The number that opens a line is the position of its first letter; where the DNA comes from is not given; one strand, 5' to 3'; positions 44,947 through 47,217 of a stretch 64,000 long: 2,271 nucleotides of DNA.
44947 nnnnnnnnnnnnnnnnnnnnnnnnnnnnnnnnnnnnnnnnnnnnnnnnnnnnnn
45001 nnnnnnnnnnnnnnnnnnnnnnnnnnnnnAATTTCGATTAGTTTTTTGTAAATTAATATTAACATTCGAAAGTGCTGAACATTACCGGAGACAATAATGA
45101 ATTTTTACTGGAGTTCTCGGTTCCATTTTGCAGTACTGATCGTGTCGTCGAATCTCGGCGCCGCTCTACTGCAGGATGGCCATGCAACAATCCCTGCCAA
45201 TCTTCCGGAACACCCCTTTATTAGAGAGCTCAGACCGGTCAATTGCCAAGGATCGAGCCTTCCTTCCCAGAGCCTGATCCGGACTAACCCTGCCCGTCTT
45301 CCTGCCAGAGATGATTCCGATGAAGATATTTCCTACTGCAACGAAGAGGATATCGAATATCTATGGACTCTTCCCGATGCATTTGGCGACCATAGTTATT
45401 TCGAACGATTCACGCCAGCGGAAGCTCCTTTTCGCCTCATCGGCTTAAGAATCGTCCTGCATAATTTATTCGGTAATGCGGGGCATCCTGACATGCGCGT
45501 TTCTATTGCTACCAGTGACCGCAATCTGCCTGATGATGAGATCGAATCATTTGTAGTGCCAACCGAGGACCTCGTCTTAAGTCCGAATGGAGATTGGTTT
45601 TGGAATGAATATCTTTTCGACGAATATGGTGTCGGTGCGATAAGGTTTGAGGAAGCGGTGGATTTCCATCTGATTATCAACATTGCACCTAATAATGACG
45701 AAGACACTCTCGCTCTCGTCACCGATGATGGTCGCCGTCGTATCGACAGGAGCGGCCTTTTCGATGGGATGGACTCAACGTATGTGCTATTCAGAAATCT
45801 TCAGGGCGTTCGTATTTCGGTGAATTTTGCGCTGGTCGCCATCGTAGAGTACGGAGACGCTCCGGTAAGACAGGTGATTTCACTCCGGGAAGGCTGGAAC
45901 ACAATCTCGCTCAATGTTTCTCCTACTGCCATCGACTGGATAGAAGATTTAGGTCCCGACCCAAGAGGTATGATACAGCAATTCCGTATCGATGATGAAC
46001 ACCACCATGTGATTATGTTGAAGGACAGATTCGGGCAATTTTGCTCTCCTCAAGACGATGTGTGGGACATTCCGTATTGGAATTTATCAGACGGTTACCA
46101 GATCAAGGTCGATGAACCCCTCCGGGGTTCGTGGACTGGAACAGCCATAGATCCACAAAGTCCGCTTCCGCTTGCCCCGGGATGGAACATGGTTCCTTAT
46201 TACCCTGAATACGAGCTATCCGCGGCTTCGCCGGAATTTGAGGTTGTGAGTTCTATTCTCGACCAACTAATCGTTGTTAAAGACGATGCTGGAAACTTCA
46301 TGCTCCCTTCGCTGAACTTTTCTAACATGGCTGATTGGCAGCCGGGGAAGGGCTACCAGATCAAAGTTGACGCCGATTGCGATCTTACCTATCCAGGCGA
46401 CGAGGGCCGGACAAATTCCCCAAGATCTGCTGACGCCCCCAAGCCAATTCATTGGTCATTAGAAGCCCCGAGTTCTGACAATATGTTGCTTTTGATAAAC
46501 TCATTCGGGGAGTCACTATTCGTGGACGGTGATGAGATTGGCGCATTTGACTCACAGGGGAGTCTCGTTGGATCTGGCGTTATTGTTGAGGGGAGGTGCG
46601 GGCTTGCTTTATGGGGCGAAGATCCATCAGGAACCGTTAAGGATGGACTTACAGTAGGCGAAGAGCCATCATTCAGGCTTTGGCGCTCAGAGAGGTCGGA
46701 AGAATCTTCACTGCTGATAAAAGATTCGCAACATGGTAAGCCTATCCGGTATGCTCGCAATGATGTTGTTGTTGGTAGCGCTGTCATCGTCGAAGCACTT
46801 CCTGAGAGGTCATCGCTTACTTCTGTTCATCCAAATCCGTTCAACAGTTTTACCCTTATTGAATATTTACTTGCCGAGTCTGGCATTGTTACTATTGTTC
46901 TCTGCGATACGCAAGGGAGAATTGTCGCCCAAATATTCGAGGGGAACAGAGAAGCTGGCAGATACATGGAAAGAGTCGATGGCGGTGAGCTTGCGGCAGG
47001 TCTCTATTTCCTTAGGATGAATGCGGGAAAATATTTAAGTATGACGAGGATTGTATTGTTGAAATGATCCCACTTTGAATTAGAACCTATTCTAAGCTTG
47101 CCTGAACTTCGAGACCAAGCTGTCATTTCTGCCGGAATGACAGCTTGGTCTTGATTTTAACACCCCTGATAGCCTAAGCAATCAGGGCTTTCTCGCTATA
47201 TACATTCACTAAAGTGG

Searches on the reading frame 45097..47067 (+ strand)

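Call 70: search_protein_families(library=pfam, proteins=[window:45097-47067:+], max_evalue=0.001)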
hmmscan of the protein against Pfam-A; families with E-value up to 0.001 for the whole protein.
window:45097-47067:+ (656 aa): 1 family
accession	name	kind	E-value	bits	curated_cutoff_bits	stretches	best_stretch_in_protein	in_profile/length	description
PF18962.6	Por_Secre_tail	-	8.9e-06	26.4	27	1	577-653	1-74/75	Secretion system C-terminal sorting domain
